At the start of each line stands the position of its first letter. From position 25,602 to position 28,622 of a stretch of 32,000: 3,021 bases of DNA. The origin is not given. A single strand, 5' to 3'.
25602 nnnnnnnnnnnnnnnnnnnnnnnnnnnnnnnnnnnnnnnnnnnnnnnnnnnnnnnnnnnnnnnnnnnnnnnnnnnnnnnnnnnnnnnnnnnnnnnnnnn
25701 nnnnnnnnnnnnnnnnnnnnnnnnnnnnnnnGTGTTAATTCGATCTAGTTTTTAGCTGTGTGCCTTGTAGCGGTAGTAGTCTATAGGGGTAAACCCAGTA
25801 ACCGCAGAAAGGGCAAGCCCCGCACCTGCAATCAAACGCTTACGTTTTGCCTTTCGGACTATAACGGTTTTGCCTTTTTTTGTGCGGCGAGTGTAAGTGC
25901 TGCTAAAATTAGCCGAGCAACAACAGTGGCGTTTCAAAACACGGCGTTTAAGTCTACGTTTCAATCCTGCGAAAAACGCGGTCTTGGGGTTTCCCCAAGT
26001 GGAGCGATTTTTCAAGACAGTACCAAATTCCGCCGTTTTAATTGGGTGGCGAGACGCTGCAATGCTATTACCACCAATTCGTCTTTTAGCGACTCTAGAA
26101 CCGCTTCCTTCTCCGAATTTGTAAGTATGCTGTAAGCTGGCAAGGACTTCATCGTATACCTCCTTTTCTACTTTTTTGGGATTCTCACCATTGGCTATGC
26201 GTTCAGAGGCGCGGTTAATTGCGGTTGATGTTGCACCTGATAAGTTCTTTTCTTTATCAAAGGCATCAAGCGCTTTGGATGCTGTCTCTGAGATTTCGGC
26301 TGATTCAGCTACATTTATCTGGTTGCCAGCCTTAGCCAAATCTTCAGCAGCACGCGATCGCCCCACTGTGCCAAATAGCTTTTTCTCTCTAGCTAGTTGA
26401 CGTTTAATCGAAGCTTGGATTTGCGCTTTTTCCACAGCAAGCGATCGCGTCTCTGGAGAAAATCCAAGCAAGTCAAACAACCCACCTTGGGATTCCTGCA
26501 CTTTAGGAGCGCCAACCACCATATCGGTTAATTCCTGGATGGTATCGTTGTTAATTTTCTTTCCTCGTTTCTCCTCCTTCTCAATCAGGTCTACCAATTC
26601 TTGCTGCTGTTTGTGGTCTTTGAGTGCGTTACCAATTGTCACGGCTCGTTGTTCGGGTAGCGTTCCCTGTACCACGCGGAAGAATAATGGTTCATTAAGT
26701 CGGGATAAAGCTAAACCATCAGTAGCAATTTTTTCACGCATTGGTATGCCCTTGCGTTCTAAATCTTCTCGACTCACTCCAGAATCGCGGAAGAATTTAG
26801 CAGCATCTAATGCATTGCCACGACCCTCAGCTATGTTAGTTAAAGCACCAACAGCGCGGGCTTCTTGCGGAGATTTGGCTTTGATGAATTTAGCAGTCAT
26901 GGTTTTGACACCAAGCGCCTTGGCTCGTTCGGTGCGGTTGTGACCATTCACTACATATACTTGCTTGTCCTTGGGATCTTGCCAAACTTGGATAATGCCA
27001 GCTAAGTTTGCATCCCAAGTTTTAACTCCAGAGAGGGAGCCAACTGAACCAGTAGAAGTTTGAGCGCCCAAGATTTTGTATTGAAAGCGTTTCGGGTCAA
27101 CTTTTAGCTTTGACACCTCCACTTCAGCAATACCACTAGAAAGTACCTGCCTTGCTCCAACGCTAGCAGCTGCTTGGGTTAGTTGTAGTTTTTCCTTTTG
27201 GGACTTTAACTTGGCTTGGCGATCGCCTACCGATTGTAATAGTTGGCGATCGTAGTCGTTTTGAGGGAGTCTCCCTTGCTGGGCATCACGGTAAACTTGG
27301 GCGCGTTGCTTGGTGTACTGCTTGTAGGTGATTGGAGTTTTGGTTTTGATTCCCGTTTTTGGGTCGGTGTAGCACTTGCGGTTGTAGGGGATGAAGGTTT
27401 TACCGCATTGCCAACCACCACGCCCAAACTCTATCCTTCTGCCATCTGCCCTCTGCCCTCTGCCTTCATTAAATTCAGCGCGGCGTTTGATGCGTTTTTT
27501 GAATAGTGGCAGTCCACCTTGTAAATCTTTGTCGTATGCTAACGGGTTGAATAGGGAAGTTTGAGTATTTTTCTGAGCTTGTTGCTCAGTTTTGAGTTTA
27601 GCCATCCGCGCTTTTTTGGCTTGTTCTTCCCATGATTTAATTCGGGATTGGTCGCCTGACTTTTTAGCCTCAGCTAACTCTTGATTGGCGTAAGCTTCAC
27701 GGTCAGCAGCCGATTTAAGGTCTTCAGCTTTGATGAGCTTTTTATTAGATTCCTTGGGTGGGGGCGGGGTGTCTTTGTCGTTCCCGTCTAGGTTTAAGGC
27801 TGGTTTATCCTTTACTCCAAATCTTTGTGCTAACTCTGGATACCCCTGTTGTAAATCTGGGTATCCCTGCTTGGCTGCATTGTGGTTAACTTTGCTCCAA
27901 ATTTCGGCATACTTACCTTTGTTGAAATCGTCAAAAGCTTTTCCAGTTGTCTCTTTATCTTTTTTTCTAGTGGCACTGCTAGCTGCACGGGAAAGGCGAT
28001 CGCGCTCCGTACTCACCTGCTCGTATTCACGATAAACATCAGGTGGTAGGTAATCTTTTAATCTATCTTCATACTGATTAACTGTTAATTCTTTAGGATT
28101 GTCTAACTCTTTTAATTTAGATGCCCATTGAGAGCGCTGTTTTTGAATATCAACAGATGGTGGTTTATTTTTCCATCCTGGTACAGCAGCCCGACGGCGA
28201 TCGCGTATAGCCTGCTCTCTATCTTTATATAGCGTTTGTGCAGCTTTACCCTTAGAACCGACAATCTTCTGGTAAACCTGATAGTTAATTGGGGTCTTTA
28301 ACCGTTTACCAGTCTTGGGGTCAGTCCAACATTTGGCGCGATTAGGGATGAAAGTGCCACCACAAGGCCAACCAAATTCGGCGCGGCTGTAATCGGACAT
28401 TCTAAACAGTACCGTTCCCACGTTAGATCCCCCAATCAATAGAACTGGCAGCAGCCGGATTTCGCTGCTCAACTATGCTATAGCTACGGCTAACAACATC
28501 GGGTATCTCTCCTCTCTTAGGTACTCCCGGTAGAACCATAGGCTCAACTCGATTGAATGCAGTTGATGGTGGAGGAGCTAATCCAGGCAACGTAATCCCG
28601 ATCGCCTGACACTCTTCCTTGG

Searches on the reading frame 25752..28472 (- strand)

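Call 89: search_protein_families(library=phrogs, proteins=[window:25752-28472:-], max_evalue=0.001)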
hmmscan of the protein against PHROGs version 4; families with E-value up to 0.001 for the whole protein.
window:25752-28472:- (906 aa): 1 family
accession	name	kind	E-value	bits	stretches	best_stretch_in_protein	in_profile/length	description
phrog_21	-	head and packaging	5e-59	201.2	1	429-756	998-1322/1362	portal protein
